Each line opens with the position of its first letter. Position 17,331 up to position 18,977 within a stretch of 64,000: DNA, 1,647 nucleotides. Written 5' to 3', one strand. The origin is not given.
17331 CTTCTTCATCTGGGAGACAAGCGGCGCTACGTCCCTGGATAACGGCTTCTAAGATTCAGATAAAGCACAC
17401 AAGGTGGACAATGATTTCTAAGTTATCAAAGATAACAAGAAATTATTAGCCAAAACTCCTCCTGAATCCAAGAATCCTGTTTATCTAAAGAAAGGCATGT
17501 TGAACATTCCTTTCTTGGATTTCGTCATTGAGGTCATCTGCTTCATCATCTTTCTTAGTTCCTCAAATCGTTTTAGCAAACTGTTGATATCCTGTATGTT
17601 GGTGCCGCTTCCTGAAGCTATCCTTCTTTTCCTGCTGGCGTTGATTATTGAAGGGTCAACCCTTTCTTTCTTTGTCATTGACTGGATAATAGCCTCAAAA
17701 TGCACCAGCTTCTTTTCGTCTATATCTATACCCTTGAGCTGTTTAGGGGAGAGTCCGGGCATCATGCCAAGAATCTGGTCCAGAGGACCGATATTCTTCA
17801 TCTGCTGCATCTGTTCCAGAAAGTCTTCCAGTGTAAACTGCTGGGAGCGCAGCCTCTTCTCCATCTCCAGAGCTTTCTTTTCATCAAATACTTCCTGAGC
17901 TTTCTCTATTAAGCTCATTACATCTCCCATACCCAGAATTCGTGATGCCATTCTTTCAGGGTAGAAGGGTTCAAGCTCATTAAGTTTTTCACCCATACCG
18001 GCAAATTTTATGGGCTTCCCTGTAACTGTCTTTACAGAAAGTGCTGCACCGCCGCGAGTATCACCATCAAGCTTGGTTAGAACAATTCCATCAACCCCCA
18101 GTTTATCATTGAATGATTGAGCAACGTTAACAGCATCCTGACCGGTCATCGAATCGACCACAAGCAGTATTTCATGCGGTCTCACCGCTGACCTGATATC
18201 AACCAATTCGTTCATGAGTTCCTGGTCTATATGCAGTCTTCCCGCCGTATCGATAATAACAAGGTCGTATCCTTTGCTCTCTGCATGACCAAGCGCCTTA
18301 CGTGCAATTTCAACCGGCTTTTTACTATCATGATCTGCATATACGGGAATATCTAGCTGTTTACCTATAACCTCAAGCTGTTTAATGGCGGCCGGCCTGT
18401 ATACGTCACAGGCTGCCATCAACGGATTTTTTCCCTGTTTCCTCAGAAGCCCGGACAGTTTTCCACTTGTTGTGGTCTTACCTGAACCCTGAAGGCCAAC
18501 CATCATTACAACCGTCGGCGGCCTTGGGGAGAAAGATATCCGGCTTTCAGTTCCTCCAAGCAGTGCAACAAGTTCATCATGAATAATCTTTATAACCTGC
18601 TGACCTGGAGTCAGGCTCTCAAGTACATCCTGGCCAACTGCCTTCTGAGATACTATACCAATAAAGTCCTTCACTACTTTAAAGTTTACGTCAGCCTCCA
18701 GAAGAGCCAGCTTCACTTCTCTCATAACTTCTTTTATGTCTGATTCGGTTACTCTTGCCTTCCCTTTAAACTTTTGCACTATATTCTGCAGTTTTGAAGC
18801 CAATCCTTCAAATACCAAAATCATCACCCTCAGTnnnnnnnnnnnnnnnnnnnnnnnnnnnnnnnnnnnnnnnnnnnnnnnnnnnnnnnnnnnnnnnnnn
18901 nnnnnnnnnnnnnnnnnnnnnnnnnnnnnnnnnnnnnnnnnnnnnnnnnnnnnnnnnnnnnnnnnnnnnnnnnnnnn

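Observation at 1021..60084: Strong orientation bias: 19 of 20 oriented repeat copies point the same way, antisense to the surrounding minus-strand operons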

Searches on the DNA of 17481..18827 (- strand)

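Call 85: search_rna_families(sources=[L001, L009, L015, L036, L037, L041, L046, L051, L056, L058, L069, L072, L079, L010, L080], threshold=gathering)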
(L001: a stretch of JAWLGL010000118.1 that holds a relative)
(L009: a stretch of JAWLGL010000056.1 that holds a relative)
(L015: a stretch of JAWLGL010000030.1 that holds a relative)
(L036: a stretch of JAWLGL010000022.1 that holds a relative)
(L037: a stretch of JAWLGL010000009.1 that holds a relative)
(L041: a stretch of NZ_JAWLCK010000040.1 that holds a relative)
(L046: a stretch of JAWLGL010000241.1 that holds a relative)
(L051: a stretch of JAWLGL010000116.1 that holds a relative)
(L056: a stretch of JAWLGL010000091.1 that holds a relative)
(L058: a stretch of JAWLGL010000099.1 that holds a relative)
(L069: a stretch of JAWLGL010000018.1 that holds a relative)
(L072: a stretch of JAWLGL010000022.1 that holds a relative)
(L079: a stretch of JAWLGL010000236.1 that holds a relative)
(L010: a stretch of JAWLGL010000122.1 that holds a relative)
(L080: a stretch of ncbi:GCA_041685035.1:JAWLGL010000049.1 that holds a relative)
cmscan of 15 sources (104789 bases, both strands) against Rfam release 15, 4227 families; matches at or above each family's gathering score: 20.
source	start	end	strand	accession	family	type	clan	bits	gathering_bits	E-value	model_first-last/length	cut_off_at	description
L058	1692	1959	-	RF01854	Bacteria_large_SRP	Gene;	CL00003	212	60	8.6e-36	1-256/256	no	Bacterial large signal recognition particle RNA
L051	5518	5764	-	RF00230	T-box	Cis-reg; leader;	-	125.9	93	2.7e-27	1-219/219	no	T-box leader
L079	2749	2984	+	RF00230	T-box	Cis-reg; leader;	-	110.9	93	2e-23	1-219/219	no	T-box leader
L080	11293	11427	+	RF02001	group-II-D1D4-3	Intron;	CL00102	95.4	32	7e-18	1-170/170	no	Group II catalytic intron D1-D4-3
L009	2590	2747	+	RF01731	TwoAYGGAY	Cis-reg;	CL00106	73.4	43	2.9e-10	1-168/168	no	TwoAYGGAY RNA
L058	3879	4037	-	RF01731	TwoAYGGAY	Cis-reg;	CL00106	71.1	43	9.4e-10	1-168/168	no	TwoAYGGAY RNA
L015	6747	6820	-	RF00005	tRNA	Gene; tRNA;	CL00001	69.8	29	5.8e-13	1-71/71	no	tRNA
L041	5819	5892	+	RF00005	tRNA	Gene; tRNA;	CL00001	68.1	29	1.7e-12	1-71/71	no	tRNA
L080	11478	11562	+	RF01998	group-II-D1D4-1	Intron;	CL00102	61.1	35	2.7e-08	1-84/84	no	Group II catalytic intron D1-D4-1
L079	1089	1244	-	RF01731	TwoAYGGAY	Cis-reg;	CL00106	56.2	43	2.4e-06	1-168/168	no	TwoAYGGAY RNA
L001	3185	3340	-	RF01731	TwoAYGGAY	Cis-reg;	CL00106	55.4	43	3.5e-06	1-168/168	no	TwoAYGGAY RNA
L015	3550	3686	-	RF01731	TwoAYGGAY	Cis-reg;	CL00106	53.6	43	9.1e-06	1-168/168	no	TwoAYGGAY RNA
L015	3225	3308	-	RF00005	tRNA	Gene; tRNA;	CL00001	52.4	29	3.5e-08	1-71/71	no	tRNA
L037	7572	7729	-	RF01731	TwoAYGGAY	Cis-reg;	CL00106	50.8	43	3.9e-05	1-168/168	no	TwoAYGGAY RNA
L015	6658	6739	-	RF00005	tRNA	Gene; tRNA;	CL00001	50.6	29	1.1e-07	1-71/71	no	tRNA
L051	550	706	-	RF01731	TwoAYGGAY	Cis-reg;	CL00106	50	43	5.9e-05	1-168/168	no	TwoAYGGAY RNA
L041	4742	4898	-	RF01731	TwoAYGGAY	Cis-reg;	CL00106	49.6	43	7.2e-05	1-168/168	no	TwoAYGGAY RNA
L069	5082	5238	-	RF01731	TwoAYGGAY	Cis-reg;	CL00106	48.6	43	0.00013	1-168/168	no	TwoAYGGAY RNA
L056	3656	3791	-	RF01731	TwoAYGGAY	Cis-reg;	CL00106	45.8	43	0.00053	1-168/168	no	TwoAYGGAY RNA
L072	1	105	+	RF01731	TwoAYGGAY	Cis-reg;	CL00106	45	43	0.00083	52-168/168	5'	TwoAYGGAY RNA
